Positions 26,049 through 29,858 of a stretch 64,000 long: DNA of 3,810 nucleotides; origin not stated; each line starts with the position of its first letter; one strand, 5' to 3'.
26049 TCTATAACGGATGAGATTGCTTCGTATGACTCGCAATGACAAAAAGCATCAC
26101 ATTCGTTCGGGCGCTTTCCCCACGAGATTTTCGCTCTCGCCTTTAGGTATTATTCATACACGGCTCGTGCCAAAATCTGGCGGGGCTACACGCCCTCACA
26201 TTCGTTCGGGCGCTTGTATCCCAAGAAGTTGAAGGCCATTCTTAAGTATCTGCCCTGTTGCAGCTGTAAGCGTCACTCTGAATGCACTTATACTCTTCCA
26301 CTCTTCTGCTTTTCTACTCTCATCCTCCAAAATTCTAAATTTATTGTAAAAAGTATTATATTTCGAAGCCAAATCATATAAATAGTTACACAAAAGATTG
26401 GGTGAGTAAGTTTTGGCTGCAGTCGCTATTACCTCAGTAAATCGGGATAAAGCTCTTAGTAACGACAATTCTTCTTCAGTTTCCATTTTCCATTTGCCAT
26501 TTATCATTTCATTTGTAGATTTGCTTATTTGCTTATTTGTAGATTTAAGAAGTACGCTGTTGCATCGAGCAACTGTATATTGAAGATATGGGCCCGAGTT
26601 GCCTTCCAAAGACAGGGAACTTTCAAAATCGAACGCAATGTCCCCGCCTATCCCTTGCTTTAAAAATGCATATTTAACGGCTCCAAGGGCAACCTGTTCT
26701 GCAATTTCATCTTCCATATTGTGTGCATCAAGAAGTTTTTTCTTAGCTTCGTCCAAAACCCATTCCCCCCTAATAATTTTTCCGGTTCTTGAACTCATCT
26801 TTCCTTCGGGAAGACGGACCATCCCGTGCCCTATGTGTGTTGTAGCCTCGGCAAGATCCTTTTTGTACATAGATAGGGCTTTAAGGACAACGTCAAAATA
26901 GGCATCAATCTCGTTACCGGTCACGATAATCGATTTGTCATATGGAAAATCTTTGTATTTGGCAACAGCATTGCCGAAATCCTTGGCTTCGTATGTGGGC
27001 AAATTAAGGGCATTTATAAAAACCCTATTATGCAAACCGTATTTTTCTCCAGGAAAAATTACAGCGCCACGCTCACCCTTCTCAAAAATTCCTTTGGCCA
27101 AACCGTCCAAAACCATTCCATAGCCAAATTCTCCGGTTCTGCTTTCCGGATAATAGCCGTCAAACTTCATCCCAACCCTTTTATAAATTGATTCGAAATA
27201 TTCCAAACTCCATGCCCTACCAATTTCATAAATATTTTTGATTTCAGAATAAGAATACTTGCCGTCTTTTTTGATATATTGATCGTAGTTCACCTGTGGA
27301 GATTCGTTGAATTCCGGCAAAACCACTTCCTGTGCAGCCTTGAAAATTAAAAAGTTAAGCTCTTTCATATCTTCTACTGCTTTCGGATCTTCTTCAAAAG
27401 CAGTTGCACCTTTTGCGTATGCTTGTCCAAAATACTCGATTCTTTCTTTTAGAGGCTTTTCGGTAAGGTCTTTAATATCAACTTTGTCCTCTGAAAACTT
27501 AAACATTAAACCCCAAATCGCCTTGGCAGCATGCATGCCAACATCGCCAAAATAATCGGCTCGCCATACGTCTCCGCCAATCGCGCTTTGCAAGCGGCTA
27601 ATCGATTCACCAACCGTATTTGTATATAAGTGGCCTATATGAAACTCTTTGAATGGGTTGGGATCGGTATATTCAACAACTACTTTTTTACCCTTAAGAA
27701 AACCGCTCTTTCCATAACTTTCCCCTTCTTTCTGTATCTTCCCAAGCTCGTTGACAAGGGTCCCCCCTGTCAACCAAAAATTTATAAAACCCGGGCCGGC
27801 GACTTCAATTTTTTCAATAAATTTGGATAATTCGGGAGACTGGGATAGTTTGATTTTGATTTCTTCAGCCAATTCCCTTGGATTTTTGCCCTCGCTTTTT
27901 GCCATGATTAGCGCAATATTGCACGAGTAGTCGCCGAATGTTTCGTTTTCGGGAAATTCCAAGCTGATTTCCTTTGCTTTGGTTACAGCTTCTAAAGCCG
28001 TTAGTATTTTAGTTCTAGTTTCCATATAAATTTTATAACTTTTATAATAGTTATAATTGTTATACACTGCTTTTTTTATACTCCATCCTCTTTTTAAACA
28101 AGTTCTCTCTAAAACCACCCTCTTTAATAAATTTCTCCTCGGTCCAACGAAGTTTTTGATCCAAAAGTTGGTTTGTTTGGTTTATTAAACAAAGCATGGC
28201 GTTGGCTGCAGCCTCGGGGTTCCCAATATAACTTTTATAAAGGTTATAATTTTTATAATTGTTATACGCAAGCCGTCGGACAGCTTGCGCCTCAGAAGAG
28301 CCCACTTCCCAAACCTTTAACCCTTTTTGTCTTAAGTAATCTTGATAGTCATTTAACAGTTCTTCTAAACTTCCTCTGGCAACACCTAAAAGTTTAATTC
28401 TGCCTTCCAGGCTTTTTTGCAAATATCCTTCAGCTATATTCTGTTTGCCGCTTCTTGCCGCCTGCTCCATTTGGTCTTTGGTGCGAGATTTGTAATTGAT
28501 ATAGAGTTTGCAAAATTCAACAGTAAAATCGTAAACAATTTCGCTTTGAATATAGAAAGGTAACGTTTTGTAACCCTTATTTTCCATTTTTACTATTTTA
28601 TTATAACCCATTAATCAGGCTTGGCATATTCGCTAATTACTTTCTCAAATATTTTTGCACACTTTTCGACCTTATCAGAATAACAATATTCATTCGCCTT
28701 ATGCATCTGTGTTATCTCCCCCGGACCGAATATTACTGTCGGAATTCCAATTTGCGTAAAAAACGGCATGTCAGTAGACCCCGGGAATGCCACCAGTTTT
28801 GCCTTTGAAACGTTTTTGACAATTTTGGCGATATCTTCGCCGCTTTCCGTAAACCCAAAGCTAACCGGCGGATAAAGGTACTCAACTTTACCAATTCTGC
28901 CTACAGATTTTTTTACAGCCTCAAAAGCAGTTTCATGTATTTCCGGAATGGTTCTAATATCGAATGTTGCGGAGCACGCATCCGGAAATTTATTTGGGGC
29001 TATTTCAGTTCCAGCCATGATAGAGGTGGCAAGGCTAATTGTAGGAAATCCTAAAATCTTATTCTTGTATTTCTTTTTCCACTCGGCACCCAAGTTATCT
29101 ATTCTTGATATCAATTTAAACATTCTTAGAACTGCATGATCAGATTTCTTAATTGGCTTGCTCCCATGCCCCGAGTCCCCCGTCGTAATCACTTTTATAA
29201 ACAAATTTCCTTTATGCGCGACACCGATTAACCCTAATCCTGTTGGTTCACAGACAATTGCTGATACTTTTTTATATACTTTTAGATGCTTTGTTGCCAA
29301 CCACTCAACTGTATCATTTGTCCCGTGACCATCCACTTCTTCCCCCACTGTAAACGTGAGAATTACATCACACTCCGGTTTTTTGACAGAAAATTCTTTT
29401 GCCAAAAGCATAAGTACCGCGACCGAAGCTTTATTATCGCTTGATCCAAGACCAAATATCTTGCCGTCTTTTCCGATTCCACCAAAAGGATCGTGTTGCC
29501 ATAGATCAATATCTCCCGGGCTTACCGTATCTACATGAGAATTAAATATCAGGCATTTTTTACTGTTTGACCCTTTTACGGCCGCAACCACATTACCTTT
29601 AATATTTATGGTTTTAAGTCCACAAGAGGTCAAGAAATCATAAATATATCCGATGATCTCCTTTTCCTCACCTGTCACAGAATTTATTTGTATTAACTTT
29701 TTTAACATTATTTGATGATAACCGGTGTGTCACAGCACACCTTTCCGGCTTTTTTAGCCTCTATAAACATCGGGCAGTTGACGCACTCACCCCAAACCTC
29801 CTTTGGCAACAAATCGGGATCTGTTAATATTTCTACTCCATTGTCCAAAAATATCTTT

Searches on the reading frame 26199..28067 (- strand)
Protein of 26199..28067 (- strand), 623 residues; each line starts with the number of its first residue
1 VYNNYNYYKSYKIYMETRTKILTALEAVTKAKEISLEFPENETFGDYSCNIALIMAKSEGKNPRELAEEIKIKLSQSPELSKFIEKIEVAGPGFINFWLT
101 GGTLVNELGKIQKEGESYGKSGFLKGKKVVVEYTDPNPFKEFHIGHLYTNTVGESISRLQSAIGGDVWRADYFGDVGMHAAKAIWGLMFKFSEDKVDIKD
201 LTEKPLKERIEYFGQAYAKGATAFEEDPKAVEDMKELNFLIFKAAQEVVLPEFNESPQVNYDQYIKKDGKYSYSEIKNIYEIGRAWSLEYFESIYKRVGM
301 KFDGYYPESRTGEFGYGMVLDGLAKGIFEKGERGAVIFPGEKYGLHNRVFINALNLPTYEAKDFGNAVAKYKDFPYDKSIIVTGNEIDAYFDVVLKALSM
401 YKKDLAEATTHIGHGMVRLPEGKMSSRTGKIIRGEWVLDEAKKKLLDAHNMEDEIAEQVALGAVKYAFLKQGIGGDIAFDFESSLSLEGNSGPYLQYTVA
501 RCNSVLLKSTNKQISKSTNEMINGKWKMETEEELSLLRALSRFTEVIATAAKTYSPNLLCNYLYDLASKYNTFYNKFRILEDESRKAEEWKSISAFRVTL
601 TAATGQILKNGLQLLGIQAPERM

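Call 73: search_protein_families(library=ncbifam, max_evalue=0.001, proteins=[window:26199-28067:-])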
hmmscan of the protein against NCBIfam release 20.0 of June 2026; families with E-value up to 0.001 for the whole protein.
window:26199-28067:- (623 aa): 4 families
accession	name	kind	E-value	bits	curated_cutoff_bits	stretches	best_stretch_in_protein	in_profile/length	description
TIGR00456.1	argS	equivalog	1.3e-103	347.3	261.65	1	19-623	7-569/569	arginine--tRNA ligase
NF002447.0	PRK01611.3-4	equivalog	4.1e-76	256.7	460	2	377-623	360-613/613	arginine--tRNA ligase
NF002446.0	PRK01611.3-3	equivalog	3.1e-67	227.3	399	2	359-623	378-636/636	arginine--tRNA ligase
NF045898.1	ArgS_rel_codon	equivalog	4.2e-31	108.6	340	2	29-164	26-147/327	ArgS-related anticodon-binding protein NrtL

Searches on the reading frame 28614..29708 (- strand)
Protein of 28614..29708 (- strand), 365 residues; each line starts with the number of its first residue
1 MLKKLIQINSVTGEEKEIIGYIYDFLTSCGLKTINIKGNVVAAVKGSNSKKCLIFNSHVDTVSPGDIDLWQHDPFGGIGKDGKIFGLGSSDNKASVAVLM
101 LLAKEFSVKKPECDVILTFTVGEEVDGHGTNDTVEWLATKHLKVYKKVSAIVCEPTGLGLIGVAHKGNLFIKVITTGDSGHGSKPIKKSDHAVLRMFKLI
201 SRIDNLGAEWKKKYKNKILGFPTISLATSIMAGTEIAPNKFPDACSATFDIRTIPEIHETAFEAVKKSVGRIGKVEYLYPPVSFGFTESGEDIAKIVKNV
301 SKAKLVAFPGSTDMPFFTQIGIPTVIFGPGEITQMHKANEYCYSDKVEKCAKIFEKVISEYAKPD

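Call 73: search_protein_families(library=ncbifam, max_evalue=0.001, proteins=[window:28614-29708:-])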
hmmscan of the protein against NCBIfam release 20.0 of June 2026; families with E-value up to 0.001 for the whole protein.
window:28614-29708:- (365 aa): 51 families (the best 25 are shown)
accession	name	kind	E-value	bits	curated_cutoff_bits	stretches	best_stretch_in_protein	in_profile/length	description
TIGR01910.1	DapE-ArgE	subfamily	3.1e-59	201.1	217.6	1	1-353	3-373/373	ArgE/DapE family deacylase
NF006399.0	PRK08651.1-2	equivalog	1.3e-49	169.4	381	1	2-359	10-402/405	succinyl-diaminopimelate desuccinylase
NF003474.0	PRK05111.1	equivalog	3.6e-45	154.5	460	1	34-361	55-380/383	acetylornithine deacetylase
TIGR01892.1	AcOrn-deacetyl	equivalog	5e-45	154.1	297.7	1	2-358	3-365/365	acetylornithine deacetylase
NF005710.0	PRK07522.1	subfamily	5.2e-45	154.3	412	1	1-361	13-388/391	acetylornithine deacetylase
NF006365.0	PRK08588.1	subfamily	1e-44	153.5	289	1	1-363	12-382/383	succinyl-diaminopimelate desuccinylase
NF009555.0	PRK13004.1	equivalog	1.5e-43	149.2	321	2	1-267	20-277/399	YgeY family selenium metabolism-linked hydrolase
NF009557.0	PRK13009.1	equivalog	9.4e-38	130.3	284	1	2-362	9-375/377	succinyl-diaminopimelate desuccinylase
TIGR01900.1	dapE-gram_pos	equivalog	5.6e-37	127.5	304.2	1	2-356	9-348/351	succinyl-diaminopimelate desuccinylase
NF010589.0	PRK13983.1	equivalog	1.5e-35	123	333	1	35-359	70-407/409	M20 family metallo-hydrolase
TIGR03526.1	selenium_YgeY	hypoth_equivalog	5.3e-35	121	321.5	2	2-267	19-275/395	YgeY family selenium metabolism-linked hydrolase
NF006400.0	PRK08651.1-3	equivalog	5.3e-33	114.4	374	1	47-361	80-406/410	succinyl-diaminopimelate desuccinylase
TIGR01246.1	dapE_proteo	equivalog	6.8e-32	110.9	361.8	1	2-360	5-369/370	succinyl-diaminopimelate desuccinylase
NF005373.0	PRK06915.1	equivalog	4.3e-31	108.3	428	2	37-213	80-249/422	peptidase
NF006402.0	PRK08651.1-5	equivalog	6.9e-28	97.6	369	1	33-359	40-365/369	succinyl-diaminopimelate desuccinylase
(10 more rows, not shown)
